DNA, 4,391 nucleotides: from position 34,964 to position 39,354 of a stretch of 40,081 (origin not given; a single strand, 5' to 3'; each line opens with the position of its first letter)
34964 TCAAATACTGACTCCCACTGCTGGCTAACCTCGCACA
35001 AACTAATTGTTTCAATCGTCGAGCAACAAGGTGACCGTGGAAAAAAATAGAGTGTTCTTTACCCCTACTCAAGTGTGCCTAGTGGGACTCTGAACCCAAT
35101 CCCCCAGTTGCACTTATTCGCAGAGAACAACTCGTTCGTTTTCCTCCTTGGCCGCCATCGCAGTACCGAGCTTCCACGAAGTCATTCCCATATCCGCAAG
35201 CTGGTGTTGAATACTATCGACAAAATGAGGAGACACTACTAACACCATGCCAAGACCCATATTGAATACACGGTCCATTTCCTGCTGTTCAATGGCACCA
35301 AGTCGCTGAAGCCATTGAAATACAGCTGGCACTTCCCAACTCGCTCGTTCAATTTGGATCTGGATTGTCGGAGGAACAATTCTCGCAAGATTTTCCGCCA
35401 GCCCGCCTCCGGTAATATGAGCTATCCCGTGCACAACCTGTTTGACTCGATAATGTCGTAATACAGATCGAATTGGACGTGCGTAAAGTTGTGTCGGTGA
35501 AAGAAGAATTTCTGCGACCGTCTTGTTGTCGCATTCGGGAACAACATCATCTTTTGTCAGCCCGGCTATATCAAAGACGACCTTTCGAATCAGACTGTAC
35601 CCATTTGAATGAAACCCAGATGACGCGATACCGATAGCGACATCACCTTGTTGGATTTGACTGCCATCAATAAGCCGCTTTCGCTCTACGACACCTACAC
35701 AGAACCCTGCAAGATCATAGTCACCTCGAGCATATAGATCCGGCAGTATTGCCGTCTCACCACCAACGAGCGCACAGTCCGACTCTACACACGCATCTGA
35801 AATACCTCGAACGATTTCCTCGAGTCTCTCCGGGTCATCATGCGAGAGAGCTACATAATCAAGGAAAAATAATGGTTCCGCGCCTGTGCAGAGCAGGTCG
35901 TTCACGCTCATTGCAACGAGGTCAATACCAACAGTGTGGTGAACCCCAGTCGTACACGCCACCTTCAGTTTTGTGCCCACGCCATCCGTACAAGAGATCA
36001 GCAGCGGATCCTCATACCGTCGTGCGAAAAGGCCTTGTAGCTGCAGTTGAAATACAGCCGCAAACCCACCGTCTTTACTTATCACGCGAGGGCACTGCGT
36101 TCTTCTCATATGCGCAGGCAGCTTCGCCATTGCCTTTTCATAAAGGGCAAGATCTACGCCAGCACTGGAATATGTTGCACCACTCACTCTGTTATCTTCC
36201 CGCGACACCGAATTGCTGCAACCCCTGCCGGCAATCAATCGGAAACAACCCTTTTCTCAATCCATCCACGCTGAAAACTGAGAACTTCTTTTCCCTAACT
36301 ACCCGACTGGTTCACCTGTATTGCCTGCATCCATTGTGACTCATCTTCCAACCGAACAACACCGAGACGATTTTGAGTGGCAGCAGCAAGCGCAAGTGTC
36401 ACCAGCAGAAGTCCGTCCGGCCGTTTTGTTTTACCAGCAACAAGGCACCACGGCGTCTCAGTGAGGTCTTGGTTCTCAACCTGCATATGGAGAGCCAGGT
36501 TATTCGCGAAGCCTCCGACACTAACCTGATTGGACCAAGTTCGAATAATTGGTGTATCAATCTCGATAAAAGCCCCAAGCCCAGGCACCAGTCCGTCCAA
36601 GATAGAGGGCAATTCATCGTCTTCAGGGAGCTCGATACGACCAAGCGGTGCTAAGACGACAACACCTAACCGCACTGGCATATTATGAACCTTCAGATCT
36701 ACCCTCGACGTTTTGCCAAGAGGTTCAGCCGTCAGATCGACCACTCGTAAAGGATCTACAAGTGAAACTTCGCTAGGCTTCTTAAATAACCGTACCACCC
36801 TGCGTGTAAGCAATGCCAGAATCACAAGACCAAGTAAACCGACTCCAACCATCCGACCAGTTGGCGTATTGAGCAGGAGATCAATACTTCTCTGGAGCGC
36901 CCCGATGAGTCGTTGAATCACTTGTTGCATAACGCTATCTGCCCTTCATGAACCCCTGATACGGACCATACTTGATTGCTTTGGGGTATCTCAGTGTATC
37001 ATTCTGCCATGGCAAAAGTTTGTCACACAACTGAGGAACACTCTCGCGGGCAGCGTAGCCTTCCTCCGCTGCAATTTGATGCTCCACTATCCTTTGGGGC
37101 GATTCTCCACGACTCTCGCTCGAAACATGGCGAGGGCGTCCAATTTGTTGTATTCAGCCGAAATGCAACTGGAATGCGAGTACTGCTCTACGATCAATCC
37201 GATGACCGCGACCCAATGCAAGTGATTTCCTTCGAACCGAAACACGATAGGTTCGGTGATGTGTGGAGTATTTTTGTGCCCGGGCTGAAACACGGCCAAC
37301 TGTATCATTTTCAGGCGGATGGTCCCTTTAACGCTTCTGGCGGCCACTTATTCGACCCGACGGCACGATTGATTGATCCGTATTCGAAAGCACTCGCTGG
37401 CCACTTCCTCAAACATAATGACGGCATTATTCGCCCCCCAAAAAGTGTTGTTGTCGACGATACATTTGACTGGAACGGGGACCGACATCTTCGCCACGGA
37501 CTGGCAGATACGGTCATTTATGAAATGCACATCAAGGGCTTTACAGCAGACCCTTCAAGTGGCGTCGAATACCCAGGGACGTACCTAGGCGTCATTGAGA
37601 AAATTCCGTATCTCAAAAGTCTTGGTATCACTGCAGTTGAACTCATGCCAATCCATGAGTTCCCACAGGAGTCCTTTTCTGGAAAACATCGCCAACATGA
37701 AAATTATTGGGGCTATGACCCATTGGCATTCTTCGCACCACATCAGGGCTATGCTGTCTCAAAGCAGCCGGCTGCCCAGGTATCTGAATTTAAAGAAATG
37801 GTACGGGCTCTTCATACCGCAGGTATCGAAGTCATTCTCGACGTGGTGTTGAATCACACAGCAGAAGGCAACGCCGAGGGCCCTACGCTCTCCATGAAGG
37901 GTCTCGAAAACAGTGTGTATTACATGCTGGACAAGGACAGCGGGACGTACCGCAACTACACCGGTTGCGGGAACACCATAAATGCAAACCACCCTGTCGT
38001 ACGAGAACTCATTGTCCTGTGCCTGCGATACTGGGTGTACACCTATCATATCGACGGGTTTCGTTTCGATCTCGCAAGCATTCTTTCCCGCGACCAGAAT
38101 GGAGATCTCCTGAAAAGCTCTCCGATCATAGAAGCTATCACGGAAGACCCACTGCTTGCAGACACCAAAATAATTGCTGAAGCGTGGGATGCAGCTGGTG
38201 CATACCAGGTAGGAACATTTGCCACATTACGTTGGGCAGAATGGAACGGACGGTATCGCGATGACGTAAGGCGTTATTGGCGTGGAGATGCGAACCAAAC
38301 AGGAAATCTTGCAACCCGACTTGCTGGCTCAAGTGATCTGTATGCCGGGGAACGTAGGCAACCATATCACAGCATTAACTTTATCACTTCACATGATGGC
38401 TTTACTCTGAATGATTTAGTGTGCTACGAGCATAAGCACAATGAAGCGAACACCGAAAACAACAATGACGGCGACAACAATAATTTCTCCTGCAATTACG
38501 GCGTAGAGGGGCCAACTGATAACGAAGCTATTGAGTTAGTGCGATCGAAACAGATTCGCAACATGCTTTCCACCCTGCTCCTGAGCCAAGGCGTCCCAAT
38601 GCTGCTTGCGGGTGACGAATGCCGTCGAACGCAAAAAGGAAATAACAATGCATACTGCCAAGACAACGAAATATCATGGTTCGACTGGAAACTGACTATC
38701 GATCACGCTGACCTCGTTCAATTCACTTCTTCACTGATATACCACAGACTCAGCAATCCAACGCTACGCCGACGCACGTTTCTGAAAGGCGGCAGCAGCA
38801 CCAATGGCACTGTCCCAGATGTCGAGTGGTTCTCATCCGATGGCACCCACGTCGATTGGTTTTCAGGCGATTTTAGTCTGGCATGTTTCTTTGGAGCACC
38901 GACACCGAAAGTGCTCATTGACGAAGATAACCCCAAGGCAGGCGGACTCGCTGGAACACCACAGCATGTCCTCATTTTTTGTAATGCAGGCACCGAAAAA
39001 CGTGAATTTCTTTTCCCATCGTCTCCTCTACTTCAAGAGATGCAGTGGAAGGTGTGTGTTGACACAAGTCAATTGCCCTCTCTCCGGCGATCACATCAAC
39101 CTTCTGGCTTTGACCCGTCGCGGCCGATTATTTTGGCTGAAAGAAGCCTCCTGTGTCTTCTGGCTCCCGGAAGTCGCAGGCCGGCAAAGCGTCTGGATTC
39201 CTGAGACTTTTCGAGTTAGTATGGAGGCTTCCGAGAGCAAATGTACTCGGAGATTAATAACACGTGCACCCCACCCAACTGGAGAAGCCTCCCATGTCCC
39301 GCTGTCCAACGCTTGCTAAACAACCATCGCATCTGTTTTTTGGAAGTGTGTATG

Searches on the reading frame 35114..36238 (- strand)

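Call 23: search_protein_families(library=pfam, proteins=[window:35114-36238:-], max_evalue=0.001)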
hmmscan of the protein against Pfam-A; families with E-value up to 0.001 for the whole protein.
window:35114-36238:- (374 aa): 2 families
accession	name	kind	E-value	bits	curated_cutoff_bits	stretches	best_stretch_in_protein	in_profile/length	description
PF00586.29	AIRS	-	2.3e-25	89.6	24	1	79-184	14-112/112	AIR synthase related protein, N-terminal domain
PF02769.27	AIRS_C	-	3.7e-23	82.9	23.1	1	196-367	1-152/156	AIR synthase related protein, C-terminal domain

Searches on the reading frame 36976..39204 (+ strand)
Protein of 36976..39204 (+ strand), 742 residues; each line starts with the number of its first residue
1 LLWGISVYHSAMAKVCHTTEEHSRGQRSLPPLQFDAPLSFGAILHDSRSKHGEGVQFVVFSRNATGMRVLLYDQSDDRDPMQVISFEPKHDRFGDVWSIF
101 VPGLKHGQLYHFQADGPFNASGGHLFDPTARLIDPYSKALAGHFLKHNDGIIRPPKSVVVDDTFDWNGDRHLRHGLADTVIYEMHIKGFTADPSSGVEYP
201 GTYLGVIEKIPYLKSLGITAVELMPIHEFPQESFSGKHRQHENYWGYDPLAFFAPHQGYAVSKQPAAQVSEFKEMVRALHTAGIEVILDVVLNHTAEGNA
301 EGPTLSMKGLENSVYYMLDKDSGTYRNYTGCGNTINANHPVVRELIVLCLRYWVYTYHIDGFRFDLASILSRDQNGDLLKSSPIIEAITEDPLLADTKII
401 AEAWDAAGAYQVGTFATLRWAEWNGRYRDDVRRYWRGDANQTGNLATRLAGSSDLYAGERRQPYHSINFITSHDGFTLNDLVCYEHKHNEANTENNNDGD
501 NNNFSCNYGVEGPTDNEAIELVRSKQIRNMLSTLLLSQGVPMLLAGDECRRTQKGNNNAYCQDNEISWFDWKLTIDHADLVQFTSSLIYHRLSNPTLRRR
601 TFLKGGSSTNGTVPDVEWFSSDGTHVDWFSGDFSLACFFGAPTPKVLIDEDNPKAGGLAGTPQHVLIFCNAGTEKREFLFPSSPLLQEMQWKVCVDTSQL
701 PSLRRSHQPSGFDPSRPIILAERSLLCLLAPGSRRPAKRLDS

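Call 24: search_protein_families(library=pfam, proteins=[window:36976-39204:+], max_evalue=0.1)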
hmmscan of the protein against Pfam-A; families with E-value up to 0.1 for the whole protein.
window:36976-39204:+ (742 aa): 2 families
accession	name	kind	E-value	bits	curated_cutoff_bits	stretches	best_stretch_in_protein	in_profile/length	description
PF00128.31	Alpha-amylase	-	5.6e-20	72.4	22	2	197-300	15-98/446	Alpha amylase, catalytic domain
PF02922.24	CBM_48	-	2.7e-10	40.9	22.4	1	47-137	9-83/83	Carbohydrate-binding module 48 (Isoamylase N-terminal domain)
